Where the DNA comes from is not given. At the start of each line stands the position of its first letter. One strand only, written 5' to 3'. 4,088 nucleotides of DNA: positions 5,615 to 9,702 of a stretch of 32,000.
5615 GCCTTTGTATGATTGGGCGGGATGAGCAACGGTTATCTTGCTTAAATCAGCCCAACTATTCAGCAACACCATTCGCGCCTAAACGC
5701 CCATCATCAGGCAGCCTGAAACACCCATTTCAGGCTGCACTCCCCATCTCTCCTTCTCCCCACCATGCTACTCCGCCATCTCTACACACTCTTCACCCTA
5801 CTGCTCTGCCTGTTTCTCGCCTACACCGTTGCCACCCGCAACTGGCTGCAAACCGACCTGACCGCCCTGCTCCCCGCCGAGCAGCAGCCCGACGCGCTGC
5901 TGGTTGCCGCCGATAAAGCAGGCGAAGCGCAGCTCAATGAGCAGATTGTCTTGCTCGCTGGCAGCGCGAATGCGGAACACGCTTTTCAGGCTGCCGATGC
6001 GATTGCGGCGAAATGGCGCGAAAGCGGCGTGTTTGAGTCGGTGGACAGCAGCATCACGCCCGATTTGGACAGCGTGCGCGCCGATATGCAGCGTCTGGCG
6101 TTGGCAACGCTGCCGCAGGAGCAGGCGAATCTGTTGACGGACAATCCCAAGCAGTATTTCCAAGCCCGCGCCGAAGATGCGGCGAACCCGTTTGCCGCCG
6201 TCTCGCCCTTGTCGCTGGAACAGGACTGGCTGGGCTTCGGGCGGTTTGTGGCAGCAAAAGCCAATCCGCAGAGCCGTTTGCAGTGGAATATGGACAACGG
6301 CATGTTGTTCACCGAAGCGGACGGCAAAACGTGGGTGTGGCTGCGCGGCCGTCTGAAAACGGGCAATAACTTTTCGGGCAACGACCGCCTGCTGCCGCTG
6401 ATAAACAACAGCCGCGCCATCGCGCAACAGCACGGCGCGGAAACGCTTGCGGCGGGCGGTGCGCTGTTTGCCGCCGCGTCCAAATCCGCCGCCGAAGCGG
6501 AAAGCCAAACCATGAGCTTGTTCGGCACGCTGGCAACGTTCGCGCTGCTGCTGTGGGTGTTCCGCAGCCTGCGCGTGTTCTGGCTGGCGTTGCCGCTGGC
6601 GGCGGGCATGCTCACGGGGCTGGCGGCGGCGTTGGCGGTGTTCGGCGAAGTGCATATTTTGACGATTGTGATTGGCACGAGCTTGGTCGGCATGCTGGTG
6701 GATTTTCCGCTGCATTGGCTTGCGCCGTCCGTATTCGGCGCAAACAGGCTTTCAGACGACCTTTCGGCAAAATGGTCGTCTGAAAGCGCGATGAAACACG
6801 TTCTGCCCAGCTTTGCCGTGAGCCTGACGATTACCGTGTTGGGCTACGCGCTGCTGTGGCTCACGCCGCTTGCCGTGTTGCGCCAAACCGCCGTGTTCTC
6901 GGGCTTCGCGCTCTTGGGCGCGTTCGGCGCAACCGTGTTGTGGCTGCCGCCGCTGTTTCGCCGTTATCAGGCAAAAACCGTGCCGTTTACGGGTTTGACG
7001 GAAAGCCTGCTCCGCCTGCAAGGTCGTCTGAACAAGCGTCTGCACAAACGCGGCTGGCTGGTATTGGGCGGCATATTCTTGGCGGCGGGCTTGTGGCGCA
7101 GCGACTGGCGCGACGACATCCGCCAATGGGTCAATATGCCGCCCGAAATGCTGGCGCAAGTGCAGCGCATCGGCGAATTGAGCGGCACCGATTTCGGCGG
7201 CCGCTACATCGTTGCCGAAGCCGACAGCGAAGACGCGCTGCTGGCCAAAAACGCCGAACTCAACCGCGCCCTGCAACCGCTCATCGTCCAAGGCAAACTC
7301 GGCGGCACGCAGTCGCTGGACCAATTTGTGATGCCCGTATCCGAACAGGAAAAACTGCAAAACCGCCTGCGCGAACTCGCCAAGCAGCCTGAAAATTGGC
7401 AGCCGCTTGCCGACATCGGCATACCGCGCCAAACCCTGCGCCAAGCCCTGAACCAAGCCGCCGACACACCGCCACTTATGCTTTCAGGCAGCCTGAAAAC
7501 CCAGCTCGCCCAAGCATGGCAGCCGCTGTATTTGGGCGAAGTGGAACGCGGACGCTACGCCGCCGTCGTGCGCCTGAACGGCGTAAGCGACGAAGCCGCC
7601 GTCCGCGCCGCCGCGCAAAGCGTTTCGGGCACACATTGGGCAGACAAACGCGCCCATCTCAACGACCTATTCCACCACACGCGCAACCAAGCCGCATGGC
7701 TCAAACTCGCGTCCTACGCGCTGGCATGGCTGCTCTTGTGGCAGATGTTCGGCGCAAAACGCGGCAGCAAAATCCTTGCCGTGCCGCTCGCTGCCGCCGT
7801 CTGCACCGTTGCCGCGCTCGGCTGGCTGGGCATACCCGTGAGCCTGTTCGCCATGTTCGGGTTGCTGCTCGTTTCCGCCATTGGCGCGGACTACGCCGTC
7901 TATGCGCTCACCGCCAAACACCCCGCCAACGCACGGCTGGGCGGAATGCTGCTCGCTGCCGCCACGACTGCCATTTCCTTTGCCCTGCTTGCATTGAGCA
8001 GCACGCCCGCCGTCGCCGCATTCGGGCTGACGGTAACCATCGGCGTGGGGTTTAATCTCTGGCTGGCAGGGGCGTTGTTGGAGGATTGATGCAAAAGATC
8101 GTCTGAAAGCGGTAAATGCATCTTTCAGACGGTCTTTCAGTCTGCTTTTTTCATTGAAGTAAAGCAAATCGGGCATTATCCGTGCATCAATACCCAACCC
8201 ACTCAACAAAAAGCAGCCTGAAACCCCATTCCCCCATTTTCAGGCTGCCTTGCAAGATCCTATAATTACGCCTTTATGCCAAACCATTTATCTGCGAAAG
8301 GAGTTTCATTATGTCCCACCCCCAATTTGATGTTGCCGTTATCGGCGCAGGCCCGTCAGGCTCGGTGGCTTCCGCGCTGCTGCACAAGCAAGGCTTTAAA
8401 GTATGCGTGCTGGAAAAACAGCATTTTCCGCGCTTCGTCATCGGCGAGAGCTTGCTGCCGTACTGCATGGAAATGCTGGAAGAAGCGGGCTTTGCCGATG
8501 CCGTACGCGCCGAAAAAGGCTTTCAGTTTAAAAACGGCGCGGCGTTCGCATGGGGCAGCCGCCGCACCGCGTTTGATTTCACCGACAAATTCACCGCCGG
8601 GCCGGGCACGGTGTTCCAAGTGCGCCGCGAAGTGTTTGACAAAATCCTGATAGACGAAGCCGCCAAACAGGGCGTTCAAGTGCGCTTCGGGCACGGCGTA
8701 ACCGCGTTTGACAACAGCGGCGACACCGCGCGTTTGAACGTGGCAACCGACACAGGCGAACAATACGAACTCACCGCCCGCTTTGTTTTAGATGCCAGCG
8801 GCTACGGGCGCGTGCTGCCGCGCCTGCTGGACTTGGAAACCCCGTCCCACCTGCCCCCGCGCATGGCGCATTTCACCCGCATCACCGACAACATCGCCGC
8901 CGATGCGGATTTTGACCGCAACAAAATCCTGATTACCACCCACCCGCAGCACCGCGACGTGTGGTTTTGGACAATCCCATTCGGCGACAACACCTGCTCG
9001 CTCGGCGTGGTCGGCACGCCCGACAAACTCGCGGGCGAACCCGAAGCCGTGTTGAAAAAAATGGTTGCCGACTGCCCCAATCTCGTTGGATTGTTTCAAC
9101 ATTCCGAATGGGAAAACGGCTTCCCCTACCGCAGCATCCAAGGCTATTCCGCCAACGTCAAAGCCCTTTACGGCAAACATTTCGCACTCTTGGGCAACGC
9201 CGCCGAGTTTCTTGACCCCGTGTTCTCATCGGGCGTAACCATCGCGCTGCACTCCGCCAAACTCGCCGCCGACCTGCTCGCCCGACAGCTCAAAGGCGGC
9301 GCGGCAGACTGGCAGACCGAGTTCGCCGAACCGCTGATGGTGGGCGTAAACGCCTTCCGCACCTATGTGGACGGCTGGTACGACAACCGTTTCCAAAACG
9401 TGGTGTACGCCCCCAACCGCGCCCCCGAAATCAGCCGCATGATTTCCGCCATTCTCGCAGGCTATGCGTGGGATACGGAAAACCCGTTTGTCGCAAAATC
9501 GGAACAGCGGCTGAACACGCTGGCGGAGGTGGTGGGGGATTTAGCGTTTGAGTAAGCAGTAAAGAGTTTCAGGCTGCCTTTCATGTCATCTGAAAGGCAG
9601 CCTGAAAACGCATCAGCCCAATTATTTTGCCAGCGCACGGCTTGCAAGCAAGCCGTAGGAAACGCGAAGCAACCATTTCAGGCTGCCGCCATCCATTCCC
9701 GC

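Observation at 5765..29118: Complete aryl-polyene type II PKS cluster joined to darA/darB, predicting a flexirubin/arcuflavin-like APE-DAR pigment in a Kingella-like oral Neisseriaceae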

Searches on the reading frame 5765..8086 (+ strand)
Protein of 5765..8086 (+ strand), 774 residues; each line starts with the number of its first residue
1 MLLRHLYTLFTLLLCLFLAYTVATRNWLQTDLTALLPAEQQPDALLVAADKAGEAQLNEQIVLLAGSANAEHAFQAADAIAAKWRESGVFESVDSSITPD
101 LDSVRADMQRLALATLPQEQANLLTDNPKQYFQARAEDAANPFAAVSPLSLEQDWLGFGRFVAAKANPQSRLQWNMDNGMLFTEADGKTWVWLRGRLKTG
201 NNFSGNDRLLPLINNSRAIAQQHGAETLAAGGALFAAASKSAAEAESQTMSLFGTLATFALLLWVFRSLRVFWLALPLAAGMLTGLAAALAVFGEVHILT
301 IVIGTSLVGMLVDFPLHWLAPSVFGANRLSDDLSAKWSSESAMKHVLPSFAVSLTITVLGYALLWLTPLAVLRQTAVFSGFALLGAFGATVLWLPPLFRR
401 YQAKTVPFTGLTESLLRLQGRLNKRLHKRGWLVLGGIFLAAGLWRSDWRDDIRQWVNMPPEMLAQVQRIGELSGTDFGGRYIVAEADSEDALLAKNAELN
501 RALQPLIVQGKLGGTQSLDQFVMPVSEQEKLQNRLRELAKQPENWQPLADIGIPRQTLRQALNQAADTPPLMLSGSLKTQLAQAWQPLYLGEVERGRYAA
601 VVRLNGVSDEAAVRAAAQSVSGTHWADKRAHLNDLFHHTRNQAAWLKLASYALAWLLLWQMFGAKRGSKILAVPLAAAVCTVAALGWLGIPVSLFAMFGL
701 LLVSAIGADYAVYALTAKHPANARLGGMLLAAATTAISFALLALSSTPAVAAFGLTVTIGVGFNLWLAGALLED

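Call 3: search_protein_families(library=pfam, proteins=[window:5765-8086:+], max_evalue=0.01)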
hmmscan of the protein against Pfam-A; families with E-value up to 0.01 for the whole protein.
window:5765-8086:+ (774 aa): 1 family
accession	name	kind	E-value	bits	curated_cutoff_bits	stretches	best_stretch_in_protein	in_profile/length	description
PF03176.21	MMPL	-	0.0088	15.5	20.5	1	217-312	118-208/333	MMPL family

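Call 9: search_protein_families(library=ncbifam, proteins=[window:5765-8086:+], max_evalue=0.001)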
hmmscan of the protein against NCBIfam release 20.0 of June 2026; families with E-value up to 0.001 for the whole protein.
window:5765-8086:+ (774 aa): 2 families
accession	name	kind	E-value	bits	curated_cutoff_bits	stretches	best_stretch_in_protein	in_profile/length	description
TIGR03480.1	HpnN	hypoth_equivalog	2.9e-05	22.3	751.85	1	216-367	240-385/862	hopanoid biosynthesis associated RND transporter like protein HpnN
TIGR00921.1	2A067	subfamily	0.00017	19.8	351.9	0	230-398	566-731/733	hydrophobe/amphiphile efflux-3 (HAE3) family transporter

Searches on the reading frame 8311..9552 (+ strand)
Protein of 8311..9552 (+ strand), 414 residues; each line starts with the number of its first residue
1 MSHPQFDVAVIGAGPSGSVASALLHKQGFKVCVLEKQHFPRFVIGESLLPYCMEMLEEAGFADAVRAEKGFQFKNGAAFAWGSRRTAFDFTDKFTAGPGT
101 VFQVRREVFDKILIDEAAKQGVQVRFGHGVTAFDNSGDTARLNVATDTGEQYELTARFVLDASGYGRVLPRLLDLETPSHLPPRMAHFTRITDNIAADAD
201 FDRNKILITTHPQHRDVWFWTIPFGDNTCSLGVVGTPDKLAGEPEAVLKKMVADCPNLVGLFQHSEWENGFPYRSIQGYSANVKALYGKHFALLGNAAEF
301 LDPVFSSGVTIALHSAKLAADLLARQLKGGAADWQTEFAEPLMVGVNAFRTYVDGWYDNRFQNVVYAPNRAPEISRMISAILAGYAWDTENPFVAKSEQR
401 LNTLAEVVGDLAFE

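Call 3: search_protein_families(library=pfam, proteins=[window:8311-9552:+], max_evalue=0.01)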
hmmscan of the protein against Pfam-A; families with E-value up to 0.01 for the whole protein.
window:8311-9552:+ (414 aa): 11 families
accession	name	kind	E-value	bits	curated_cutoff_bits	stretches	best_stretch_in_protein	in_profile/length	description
PF01494.25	FAD_binding_3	-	2.2e-22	80.2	22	1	6-334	2-329/349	FAD binding domain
PF04820.20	Trp_halogenase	-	1.6e-21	77.1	21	2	102-358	153-387/458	Tryptophan halogenase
PF12831.13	FAD_oxidored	-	2.7e-10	40.6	27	1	7-170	1-151/416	FAD dependent oxidoreductase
PF01266.30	DAO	-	2.5e-09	37.6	27.9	2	7-40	1-34/353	FAD dependent oxidoreductase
PF13450.12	NAD_binding_8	-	3.2e-08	34.2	21.9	1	10-39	1-30/68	NAD(P)-binding Rossmann-like domain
PF07992.20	Pyr_redox_2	-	4.9e-08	33.2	26.1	1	6-92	1-82/291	Pyridine nucleotide-disulphide oxidoreductase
PF03486.20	HI0933_like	-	3.5e-05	23.8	50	1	7-38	2-33/244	HI0933-like protein Rossmann domain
PF00070.33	Pyr_redox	-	0.00017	22.5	22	0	8-60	2-54/82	Pyridine nucleotide-disulphide oxidoreductase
PF01946.23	Thi4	-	0.00024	20.9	26.2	1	6-37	18-50/235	Thi4 family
PF00890.30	FAD_binding_2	-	0.00028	20.7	20.4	1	7-38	1-32/414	FAD binding domain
PF05834.18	Lycopene_cycl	-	0.001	18.7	23.4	1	7-167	1-143/380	Lycopene cyclase protein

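Call 9: search_protein_families(library=ncbifam, proteins=[window:8311-9552:+], max_evalue=0.001)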
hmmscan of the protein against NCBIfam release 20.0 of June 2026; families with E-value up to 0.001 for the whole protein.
window:8311-9552:+ (414 aa): 62 families (the best 25 are shown)
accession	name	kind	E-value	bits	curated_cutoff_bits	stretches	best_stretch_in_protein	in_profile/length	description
NF033113.0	halo_ClmS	equivalog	1.1e-42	146.3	900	1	7-322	4-320/570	chloramphenicol-biosynthetic FADH2-dependent halogenase CmlS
TIGR02032.1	GG-red-SF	subfamily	4e-35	122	158.8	1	6-322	1-296/297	geranylgeranyl reductase family protein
NF049967.1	QhpG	equivalog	1.1e-30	106.9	240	1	8-321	1-284/423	flavin-dependent monooxygenase QhpG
NF038174.1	maturase_GoxB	equivalog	2.5e-23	82.7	400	1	7-362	2-350/358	glycine oxidase maturase GoxB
NF038171.1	maturase_LodB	equivalog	5.1e-23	81.7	400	1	7-357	1-345/361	lysine-epsilon-oxidase maturase LodB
NF041080.1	DGGGPL_reductase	equivalog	2e-14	53.3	580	1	5-329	1-317/447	digeranylgeranylglycerophospholipid reductase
NF005313.0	PRK06847.1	subfamily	3.1e-14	52.7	372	1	7-154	6-154/375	hypothetical protein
NF033145.1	rif_monoox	equivalog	1.3e-13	50.6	800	1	6-202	1-185/472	rifampin monooxygenase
NF045655.1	MkRedMenJ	equivalog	1.7e-13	50.3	700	1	5-326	4-318/406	menaquinone reductase MenJ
NF006091.0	PRK08243.1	subfamily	4.3e-13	48.8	351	1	7-165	4-161/393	4-hydroxybenzoate 3-monooxygenase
NF004834.1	PRK06185.1-3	subfamily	5.2e-12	45.3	500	1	5-168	7-171/420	FAD-dependent oxidoreductase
NF004829.0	PRK06183.1-3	subfamily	7.3e-12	44.8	390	1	3-165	6-173/520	bifunctional 3-(3-hydroxy-phenyl)propionate/3-hydroxycinnamic acid hydroxylase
TIGR02023.1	BchP-ChlP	subfamily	8.5e-12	44.8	343.3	1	7-332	2-307/388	geranylgeranyl diphosphate reductase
NF006002.0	PRK08132.1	subfamily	2.5e-11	42.7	416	1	6-176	26-196/552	FAD-dependent oxidoreductase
NF006092.0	PRK08244.1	equivalog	3.7e-11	42.3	644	1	5-168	2-160/494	monooxygenase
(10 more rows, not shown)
